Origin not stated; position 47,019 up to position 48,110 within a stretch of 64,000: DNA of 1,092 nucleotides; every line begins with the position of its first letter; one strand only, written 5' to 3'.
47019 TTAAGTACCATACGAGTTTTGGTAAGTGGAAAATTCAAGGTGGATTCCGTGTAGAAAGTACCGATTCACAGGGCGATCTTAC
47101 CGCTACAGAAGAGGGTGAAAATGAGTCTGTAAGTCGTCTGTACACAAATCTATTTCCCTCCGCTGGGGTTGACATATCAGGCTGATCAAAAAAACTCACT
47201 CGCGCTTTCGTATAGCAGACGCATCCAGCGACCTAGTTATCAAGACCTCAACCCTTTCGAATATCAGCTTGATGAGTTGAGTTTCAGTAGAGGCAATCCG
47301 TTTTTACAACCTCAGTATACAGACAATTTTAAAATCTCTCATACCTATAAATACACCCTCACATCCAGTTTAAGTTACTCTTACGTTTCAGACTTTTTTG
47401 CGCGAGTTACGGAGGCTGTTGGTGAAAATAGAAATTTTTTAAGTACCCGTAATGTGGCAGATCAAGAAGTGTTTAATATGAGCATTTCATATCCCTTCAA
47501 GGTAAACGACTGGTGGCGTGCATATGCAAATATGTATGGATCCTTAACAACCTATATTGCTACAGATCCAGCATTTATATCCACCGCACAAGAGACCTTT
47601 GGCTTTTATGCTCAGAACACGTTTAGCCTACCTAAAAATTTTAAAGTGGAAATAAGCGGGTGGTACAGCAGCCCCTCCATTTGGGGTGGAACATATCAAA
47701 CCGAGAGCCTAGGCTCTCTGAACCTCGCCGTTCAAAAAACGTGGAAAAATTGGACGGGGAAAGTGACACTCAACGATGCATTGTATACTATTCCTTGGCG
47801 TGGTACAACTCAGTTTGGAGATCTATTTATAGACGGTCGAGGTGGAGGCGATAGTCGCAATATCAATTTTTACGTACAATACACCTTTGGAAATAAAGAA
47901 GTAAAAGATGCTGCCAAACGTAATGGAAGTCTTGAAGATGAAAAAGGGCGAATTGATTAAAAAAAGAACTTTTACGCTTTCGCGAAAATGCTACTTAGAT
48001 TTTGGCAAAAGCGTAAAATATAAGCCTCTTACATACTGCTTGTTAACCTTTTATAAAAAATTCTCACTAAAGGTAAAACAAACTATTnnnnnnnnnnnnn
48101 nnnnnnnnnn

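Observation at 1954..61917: Hyper-abundant palindrome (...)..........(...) in spacers and, in all three frames, inside intact genes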

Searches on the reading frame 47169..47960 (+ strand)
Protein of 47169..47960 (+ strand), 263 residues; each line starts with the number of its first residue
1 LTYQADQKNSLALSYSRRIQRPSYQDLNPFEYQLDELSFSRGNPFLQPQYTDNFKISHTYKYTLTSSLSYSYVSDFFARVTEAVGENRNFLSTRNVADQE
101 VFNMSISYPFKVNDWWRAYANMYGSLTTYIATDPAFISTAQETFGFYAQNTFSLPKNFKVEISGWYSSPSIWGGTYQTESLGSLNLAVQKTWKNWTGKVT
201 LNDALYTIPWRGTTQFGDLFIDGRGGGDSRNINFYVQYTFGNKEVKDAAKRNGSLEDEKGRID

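Call 60: search_protein_families(library=pfam, proteins=[window:47169-47960:+], max_evalue=0.00001)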
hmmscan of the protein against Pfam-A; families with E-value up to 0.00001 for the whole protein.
window:47169-47960:+ (263 aa): 1 family
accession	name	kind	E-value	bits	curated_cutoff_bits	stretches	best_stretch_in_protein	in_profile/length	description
PF14905.12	OMP_b-brl_3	-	3.2e-49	168.5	27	1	2-238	166-408/408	Outer membrane protein beta-barrel family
